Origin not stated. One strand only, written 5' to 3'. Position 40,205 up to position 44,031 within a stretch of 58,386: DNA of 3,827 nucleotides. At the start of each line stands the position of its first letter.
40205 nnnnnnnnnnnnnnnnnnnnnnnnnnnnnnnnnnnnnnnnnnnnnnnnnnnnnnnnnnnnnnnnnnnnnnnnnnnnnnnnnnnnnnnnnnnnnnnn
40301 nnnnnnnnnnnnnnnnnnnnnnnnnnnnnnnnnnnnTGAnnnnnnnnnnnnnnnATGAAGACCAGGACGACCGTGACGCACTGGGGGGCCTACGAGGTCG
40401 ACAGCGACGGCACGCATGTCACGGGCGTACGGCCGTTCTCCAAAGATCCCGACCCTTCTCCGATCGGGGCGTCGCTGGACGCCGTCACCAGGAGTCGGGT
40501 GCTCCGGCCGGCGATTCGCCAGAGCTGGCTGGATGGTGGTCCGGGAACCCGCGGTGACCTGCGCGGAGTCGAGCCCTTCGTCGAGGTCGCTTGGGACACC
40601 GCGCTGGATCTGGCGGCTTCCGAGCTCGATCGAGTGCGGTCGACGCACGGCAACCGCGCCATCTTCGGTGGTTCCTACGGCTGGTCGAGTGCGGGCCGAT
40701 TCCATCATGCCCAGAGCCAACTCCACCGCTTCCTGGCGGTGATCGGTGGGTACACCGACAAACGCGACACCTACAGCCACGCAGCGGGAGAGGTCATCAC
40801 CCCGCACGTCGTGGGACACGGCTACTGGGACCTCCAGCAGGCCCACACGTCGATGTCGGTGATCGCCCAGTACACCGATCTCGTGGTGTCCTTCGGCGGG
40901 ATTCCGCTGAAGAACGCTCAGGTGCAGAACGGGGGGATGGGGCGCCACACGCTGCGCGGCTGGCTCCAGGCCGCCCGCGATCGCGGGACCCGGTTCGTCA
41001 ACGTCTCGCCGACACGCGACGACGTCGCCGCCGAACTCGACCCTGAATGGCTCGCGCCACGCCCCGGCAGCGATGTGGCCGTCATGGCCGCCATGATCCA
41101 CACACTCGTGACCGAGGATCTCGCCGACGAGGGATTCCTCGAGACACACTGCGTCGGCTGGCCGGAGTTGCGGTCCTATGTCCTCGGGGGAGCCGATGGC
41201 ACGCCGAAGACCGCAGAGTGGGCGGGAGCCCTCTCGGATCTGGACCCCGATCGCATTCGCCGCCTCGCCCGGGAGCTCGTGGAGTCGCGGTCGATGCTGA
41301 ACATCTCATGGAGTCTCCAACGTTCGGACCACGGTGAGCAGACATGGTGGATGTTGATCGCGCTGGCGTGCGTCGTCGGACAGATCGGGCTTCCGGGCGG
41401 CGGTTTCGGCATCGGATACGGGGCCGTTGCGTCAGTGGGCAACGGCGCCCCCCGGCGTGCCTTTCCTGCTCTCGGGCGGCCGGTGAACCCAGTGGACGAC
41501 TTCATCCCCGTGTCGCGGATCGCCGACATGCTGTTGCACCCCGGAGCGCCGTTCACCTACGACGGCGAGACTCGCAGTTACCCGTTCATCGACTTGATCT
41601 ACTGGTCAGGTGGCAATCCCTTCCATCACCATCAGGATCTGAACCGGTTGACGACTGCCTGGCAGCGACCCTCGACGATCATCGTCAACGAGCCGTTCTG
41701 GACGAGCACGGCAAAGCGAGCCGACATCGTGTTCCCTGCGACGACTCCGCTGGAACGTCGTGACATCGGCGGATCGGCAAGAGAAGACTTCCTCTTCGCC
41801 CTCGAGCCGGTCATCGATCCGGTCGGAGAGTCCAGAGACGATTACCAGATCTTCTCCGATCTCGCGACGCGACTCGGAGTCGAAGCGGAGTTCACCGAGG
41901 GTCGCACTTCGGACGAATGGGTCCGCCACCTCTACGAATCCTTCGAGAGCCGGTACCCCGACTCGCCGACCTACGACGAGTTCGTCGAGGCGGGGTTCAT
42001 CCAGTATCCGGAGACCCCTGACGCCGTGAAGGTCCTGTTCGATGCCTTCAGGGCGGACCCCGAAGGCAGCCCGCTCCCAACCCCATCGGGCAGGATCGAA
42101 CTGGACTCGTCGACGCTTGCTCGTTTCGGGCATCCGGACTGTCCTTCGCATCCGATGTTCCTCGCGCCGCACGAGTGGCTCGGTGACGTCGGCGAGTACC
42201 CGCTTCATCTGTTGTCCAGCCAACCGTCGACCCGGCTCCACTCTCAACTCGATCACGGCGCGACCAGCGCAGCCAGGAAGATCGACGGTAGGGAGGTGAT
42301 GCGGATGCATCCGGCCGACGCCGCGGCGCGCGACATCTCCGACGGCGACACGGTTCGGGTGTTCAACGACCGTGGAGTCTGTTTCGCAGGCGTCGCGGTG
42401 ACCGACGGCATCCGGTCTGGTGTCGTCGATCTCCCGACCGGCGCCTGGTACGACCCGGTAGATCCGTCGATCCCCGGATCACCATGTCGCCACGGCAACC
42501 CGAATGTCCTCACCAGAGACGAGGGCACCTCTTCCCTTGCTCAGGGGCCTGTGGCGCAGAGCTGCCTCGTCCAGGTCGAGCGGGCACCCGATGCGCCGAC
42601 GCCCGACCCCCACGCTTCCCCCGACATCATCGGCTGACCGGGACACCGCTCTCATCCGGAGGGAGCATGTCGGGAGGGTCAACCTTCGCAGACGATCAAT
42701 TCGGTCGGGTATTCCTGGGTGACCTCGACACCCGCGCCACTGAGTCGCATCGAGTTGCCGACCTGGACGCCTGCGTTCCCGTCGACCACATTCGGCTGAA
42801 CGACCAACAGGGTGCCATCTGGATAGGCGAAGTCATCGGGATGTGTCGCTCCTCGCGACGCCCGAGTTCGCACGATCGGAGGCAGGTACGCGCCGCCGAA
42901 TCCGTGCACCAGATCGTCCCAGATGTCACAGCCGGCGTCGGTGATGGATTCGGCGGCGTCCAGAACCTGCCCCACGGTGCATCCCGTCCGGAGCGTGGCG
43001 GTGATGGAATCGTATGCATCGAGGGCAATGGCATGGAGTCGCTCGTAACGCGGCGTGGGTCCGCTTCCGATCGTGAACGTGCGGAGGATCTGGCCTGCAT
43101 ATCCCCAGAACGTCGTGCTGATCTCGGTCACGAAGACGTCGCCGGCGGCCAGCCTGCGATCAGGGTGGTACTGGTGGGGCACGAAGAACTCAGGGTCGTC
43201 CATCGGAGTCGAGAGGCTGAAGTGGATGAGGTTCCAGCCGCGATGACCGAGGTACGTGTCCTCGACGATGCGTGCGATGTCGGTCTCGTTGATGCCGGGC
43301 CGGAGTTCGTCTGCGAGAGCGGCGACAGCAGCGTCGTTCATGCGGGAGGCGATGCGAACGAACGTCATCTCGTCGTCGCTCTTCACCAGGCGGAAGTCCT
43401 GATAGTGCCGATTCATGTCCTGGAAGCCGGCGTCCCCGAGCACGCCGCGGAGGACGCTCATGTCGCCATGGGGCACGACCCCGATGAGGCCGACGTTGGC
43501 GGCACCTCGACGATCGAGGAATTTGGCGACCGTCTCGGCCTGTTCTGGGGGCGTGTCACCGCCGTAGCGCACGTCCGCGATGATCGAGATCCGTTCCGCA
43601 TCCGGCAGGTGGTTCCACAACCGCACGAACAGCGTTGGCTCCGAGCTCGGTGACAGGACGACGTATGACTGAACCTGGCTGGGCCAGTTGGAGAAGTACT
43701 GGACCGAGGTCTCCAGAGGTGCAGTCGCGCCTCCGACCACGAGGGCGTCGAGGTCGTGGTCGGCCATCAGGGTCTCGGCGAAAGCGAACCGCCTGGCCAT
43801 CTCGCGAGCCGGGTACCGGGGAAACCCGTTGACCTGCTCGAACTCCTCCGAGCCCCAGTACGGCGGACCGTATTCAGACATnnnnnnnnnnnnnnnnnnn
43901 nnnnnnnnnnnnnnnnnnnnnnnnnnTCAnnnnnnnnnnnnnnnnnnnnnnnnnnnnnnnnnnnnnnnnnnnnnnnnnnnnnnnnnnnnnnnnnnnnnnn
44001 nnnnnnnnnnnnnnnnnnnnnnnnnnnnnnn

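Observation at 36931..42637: Apparent operon linking the Sec-AhpD-like protein to a cytoplasmic BisC-type molybdenum S-/N-oxide reductase: possible selenol-based reductant relay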

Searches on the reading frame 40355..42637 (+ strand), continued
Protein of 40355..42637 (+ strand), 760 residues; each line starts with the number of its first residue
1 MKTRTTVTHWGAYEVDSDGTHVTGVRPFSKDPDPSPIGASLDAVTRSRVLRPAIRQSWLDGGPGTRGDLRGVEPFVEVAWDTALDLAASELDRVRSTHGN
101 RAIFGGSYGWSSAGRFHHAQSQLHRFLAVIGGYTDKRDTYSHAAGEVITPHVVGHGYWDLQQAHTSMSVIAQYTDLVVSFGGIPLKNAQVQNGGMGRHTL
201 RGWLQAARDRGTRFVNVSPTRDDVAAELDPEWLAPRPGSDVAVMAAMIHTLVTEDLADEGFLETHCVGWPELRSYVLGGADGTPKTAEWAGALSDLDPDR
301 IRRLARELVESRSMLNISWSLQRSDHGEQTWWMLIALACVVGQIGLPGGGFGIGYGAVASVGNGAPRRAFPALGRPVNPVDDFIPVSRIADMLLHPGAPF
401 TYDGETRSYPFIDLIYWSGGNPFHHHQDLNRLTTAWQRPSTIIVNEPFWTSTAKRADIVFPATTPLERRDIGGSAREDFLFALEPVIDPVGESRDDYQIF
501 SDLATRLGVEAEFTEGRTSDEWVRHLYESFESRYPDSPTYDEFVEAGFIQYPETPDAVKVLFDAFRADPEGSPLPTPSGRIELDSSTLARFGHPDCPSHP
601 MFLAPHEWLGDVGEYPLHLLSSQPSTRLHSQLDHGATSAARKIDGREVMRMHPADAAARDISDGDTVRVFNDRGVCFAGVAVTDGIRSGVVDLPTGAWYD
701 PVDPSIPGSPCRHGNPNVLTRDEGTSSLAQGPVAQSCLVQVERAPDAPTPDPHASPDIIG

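Call 91: find_homologous_proteins(query=window:40355-42634:+, max_evalue=1e-100)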
Query window:40355-42634:+ (760 aa): 7998 proteins with E <= 1e-100 among 8000 candidates; the best 120 are listed.
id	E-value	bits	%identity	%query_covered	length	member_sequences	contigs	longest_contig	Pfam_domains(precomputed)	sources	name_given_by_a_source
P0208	0.0e+0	1549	86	99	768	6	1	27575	PF00384.28,PF18364.7,PF01568.28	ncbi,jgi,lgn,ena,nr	ncbi:MAG: molybdopterin-dependent oxidoreductase [Acidimicrobiia bacterium]|nr:molybdopterin-depende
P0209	0.0e+0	1509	89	94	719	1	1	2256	PF00384.28,PF01568.28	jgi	jgi:biotin/methionine sulfoxide reductase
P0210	0.0e+0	1374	73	100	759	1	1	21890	PF00384.28,PF18364.7,PF01568.28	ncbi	-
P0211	0.0e+0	1370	73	100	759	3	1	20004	PF00384.28,PF18364.7,PF01568.28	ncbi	-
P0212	0.0e+0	1361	74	100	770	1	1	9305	PF00384.28,PF18364.7,PF01568.28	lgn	-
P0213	0.0e+0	1356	74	100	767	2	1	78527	PF00384.28,PF18364.7,PF01568.28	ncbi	-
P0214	0.0e+0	1321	71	99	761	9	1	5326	PF00384.28,PF18364.7,PF01568.28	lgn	-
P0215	0.0e+0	1308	72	99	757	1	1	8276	PF00384.28,PF18364.7,PF01568.28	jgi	-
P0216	0.0e+0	1303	73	99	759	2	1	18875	PF00384.28,PF18364.7,PF01568.28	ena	-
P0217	0.0e+0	1285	71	100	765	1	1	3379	PF00384.28,PF18364.7,PF01568.28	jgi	-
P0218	0.0e+0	1269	69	100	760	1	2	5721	PF00384.28,PF18364.7,PF01568.28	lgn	-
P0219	0.0e+0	1257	71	100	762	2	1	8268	PF00384.28,PF18364.7,PF01568.28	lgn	-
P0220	0.0e+0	1252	68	98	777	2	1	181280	PF00384.28,PF18364.7,PF01568.28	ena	-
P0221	0.0e+0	1161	64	100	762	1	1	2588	PF00384.28,PF18364.7,PF01568.28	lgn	-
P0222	0.0e+0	1152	64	98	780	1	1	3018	PF00384.28,PF18364.7,PF01568.28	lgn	-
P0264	0.0e+0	1017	58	100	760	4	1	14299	PF00384.28,PF18364.7,PF01568.28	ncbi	-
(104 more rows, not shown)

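Call 92: find_encoding_contigs(protein=P0213, flank=6000, max_places=2)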
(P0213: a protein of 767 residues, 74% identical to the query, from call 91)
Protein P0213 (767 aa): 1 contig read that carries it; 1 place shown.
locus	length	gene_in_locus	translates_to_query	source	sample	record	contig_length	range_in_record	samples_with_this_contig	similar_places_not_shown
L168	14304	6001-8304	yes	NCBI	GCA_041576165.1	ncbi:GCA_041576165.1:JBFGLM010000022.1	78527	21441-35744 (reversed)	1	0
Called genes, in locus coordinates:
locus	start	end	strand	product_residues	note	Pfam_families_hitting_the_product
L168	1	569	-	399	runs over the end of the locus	PF13527:Acetyltransf_9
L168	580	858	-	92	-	-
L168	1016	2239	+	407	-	PF02771:Acyl-CoA_dh_N, PF02770:Acyl-CoA_dh_M, PF00441:Acyl-CoA_dh_1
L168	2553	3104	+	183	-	PF07992:Pyr_redox_2 (weak)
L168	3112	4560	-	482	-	PF11376:DUF3179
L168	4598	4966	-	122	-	-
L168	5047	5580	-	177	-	PF00484:Pro_CA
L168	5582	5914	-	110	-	PF01910:Thiamine_BP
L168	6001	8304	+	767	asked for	PF18364:Molybdopterin_N, PF00384:Molybdopterin, PF01568:Molydop_binding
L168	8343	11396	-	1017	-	PF01636:APH, PF01551:Peptidase_M23, PF00202:Aminotran_3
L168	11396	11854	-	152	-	-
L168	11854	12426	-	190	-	PF02545:Maf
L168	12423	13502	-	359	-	PF01979:Amidohydro_1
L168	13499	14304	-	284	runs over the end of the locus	PF00296:Bac_luciferase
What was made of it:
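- One member of that clade (L168) is unlinked (call 92).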

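Call 93: find_encoding_contigs(protein=P0210, flank=6000, max_places=2)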
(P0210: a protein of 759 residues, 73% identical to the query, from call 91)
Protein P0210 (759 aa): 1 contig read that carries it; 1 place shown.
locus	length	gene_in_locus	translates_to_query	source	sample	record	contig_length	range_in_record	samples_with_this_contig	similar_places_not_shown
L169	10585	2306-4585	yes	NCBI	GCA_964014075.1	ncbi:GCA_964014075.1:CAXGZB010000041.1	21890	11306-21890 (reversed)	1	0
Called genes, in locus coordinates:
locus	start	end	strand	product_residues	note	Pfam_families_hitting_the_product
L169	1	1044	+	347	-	?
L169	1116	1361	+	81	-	-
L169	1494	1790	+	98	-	-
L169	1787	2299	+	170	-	PF02627:CMD (weak)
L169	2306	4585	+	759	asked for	PF18364:Molybdopterin_N, PF00384:Molybdopterin, PF01568:Molydop_binding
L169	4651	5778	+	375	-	PF13191:AAA_16 (weak), PF13401:AAA_22 (weak)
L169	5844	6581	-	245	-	PF01061:ABC2_membrane, PF12698:ABC2_membrane_3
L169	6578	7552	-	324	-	PF00005:ABC_tran, PF13304:AAA_21 (weak)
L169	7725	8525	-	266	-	PF00005:ABC_tran, PF13304:AAA_21 (weak)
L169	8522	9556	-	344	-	PF01032:FecCD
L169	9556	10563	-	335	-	PF01497:Peripla_BP_2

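Call 94: find_encoding_contigs(protein=P0220, flank=6000, max_places=2)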
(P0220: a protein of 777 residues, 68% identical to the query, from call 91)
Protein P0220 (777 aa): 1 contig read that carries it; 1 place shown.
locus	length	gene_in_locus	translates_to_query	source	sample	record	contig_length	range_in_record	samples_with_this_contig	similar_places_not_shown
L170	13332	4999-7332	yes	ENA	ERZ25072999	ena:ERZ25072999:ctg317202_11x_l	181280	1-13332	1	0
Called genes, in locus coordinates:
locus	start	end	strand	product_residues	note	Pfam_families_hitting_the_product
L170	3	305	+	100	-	?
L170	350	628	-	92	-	-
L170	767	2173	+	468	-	PF13354:Beta-lactamase2, PF00395:SLH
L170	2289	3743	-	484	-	PF11376:DUF3179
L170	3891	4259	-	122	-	-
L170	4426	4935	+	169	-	PF02566:OsmC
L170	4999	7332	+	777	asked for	PF18364:Molybdopterin_N, PF00384:Molybdopterin, PF01568:Molydop_binding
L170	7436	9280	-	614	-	PF00009:GTP_EFTU, PF01926:MMR_HSR1 (weak), PF22042:EF-G_D2 (weak), PF03144:GTP_EFTU_D2, PF00679:EFG_C, PF21018:BipA_C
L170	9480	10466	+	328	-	PF00296:Bac_luciferase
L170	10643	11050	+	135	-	PF00578:AhpC-TSA (weak), PF13911:AhpC-TSA_2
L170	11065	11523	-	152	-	-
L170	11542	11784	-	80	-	PF02545:Maf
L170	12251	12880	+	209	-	PF00588:SpoU_methylase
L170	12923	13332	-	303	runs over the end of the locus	PF01177:Asp_Glu_race (weak)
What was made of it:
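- On Dedicated redox-partner operon (as torCA, dmsABC, ahpCD): Of three closer orthologs examined, one is linked, one is unlinked and one follows OsmC (calls 92-94).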

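Call 97: search_protein_families(library=pfam, alignment_id=A4, max_evalue=0.0001)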
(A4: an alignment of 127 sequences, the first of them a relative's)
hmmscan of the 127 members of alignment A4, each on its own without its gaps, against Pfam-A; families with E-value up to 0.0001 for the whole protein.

A. member 1, L169:1787-2296:+ (170 aa): 1 family
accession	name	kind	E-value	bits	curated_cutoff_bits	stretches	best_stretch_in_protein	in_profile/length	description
PF02627.25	CMD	-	1e-07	32.2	23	1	44-117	5-82/84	Carboxymuconolactone decarboxylase family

B. families by the number of members that match (of 127 scanned): 53 families (the first 25 are shown)
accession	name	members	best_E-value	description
PF01212.27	Beta_elim_lyase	4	2.3e-49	Beta-eliminating lyase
PF00528.27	BPD_transp_1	4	1.6e-41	Binding-protein-dependent transport system inner membrane component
PF01571.26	GCV_T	3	2.1e-46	Aminomethyltransferase folate-binding domain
PF08669.17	GCV_T_C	3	3.4e-11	Glycine cleavage T-protein C-terminal barrel domain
PF00501.34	AMP-binding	2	3e-98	AMP-binding enzyme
PF13561.12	adh_short_C2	2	5.8e-66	Enoyl-(Acyl carrier protein) reductase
PF00106.31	adh_short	2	7.4e-59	short chain dehydrogenase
PF00378.25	ECH_1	2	1.1e-41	Enoyl-CoA hydratase/isomerase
PF00441.29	Acyl-CoA_dh_1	2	3.6e-34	Acyl-CoA dehydrogenase, C-terminal domain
PF08028.16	Acyl-CoA_dh_2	2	7.7e-24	Acyl-CoA dehydrogenase, C-terminal domain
PF16113.10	ECH_2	2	1.7e-21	Enoyl-CoA hydratase/isomerase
PF01243.27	PNPOx_N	2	2.3e-21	Pyridoxamine 5'-phosphate oxidase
PF02770.24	Acyl-CoA_dh_M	2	1.9e-20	Acyl-CoA dehydrogenase, middle domain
PF08659.16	KR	2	4.5e-12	KR domain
PF02515.22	CoA_transf_3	1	7.2e-111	CoA-transferase family III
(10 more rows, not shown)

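Call 111: search_protein_families(library=pfam, alignment_id=A5, max_evalue=0.0001)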
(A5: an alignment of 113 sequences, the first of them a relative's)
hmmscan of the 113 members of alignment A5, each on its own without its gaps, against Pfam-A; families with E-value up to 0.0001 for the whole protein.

A. member 1, L169:4633-5775:+ (381 aa): 3 families
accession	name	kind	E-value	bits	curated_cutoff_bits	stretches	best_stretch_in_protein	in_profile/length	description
PF13191.12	AAA_16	-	4.1e-06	27.8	32.6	1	27-178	2-150/167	AAA ATPase domain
PF13401.12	AAA_22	-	5.1e-06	27.3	27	1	43-201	4-124/130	AAA domain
PF13173.12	AAA_14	-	7.4e-05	23.2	27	0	150-208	50-106/129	AAA domain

B. families by the number of members that match (of 113 scanned): 50 families (the first 25 are shown)
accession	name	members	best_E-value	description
PF08669.17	GCV_T_C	5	8.7e-13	Glycine cleavage T-protein C-terminal barrel domain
PF01571.26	GCV_T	4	1.6e-44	Aminomethyltransferase folate-binding domain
PF03328.21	HpcH_HpaI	3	9e-43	HpcH/HpaI aldolase/citrate lyase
PF02566.24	OsmC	3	2.5e-17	OsmC-like protein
PF15617.12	C-C_Bond_Lyase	3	7.9e-08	C-C_Bond_Lyase of the TIM-Barrel fold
PF05721.19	PhyH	2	7e-27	Phytanoyl-CoA dioxygenase (PhyH)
PF02515.22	CoA_transf_3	1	7.7e-70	CoA-transferase family III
PF13561.12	adh_short_C2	1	5.4e-69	Enoyl-(Acyl carrier protein) reductase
PF01988.24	VIT1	1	1.4e-61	VIT family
PF00106.31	adh_short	1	3.5e-55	short chain dehydrogenase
PF07690.21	MFS_1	1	4.1e-53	Major Facilitator Superfamily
PF00664.28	ABC_membrane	1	3.5e-50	ABC transporter transmembrane region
PF00005.33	ABC_tran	1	3.2e-36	ABC transporter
PF07731.20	Cu-oxidase_2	1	1e-20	Multicopper oxidase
PF00582.32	Usp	1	4.1e-19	Universal stress protein family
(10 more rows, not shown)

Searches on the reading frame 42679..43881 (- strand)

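Call 5: search_protein_families(library=pfam, proteins=[window:42679-43881:-])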
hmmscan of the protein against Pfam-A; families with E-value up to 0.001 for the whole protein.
window:42679-43881:- (400 aa): 1 family
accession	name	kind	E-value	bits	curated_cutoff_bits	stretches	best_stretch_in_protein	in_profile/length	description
PF00557.29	Peptidase_M24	-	7.7e-20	72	23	1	175-376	3-202/208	Metallopeptidase family M24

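Call 6: search_protein_families(library=ncbifam, proteins=[window:42679-43881:-])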
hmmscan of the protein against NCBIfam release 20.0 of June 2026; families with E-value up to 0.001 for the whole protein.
window:42679-43881:- (400 aa): 8 families
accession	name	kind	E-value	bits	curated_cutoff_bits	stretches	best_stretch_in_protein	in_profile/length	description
NF040821.1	dipep_PepQ_Arch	equivalog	2.5e-09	36.6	630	1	141-312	97-265/346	Xaa-Pro dipeptidase PepQ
NF007310.0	PRK09795.1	equivalog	3.3e-09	36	393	1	163-396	124-356/361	aminopeptidase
NF008131.0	PRK10879.1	equivalog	1.6e-07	30.5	465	1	153-309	160-314/438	Xaa-Pro aminopeptidase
TIGR02993.1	ectoine_eutD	equivalog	2e-07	30.5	613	1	26-397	9-389/391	ectoine hydrolase DoeA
TIGR00500.1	met_pdase_I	equivalog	2.7e-06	27.1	171.35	1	166-329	3-170/247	type I methionyl aminopeptidase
NF038259.1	ectoine_DoeA_2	exception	6.2e-05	21.9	575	1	151-313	138-297/386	ectoine hydrolase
NF011173.0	PRK14575.1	equivalog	0.0006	18.9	850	1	135-321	147-330/406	putative peptidase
NF011720.0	PRK15173.1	subfamily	0.00064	18.8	420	1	135-321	84-267/343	peptidase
